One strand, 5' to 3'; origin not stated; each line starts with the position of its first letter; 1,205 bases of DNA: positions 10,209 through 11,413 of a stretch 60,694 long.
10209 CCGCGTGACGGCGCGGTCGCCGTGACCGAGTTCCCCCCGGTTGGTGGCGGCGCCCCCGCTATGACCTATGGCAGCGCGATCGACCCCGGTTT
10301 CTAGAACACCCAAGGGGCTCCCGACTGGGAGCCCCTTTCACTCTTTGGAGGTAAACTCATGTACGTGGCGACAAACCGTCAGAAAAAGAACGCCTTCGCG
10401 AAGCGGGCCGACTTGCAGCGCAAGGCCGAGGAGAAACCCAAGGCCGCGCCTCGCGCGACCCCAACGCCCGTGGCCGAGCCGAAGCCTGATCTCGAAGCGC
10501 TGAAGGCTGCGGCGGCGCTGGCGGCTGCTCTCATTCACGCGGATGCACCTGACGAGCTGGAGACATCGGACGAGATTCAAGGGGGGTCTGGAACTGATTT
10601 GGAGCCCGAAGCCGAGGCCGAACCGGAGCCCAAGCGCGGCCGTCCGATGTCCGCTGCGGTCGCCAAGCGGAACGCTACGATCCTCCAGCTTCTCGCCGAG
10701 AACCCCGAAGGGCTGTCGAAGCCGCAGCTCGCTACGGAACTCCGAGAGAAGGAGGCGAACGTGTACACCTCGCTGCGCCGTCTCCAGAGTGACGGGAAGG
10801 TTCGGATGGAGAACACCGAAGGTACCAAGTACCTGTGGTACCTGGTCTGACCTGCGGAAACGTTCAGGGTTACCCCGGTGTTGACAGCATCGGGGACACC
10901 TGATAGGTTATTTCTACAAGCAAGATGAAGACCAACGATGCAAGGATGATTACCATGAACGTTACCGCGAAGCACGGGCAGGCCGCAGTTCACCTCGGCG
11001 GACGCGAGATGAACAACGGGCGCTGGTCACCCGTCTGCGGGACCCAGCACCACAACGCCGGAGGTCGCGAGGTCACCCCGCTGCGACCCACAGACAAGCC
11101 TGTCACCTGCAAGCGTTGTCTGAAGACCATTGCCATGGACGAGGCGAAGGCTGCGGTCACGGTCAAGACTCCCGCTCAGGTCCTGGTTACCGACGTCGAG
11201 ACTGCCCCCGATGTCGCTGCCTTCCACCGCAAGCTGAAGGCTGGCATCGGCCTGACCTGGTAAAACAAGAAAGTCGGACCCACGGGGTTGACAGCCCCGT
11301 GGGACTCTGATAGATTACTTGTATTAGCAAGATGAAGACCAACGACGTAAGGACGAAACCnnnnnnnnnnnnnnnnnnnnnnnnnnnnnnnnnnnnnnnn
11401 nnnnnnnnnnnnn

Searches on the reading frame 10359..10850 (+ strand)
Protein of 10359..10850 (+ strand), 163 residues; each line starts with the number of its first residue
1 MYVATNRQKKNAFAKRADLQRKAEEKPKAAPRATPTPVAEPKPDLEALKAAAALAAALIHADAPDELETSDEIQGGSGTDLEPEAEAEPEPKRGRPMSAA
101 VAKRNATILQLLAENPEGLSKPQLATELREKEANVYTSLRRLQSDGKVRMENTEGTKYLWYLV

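Call 58: search_protein_families(library=pfam, proteins=[window:10359-10850:+], max_evalue=0.05)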
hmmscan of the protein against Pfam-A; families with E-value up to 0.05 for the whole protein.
window:10359-10850:+ (163 aa): 4 families
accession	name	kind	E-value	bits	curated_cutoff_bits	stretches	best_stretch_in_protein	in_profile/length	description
PF09339.16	HTH_IclR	-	0.0097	16.1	22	1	104-149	4-49/52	IclR helix-turn-helix domain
PF15358.11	TSKS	-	0.012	14.9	27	1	20-90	19-83/395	Testis-specific serine kinase substrate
PF13412.12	HTH_24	-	0.015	15.3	21.9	1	108-149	8-48/48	Winged helix-turn-helix DNA-binding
PF08461.16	HTH_12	-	0.04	14.3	21.4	0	107-141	2-37/66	Ribonuclease R winged-helix domain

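Call 61: search_protein_families(library=ncbifam, proteins=[window:10359-10850:+], max_evalue=0.1)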
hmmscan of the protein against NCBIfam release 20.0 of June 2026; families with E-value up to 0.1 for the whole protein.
window:10359-10850:+ (163 aa): 3 families
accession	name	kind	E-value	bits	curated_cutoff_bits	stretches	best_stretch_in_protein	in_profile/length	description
NF053606.1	Sta1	subfamily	0.0045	17.1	80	1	102-154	19-70/100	Sta1 family transcriptional regulator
NF045644.1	TransRegBhcR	equivalog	0.01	15.1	350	1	103-155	26-77/267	HTH-type transcriptional regulator BhcR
NF040939.2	trans_reg_lrs14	equivalog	0.075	13.1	90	0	103-156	21-74/103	Lrs14 family HTH-type transcriptional regulator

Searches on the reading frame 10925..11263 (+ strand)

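Call 58: search_protein_families(library=pfam, proteins=[window:10925-11263:+], max_evalue=0.05)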
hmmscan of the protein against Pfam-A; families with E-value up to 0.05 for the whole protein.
window:10925-11263:+ (112 aa): 1 family
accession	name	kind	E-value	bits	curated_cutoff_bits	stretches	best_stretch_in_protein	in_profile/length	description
PF23903.1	Phage_zn_bind_2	-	0.015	15.6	27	1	57-82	1-24/44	Phage zinc binding domain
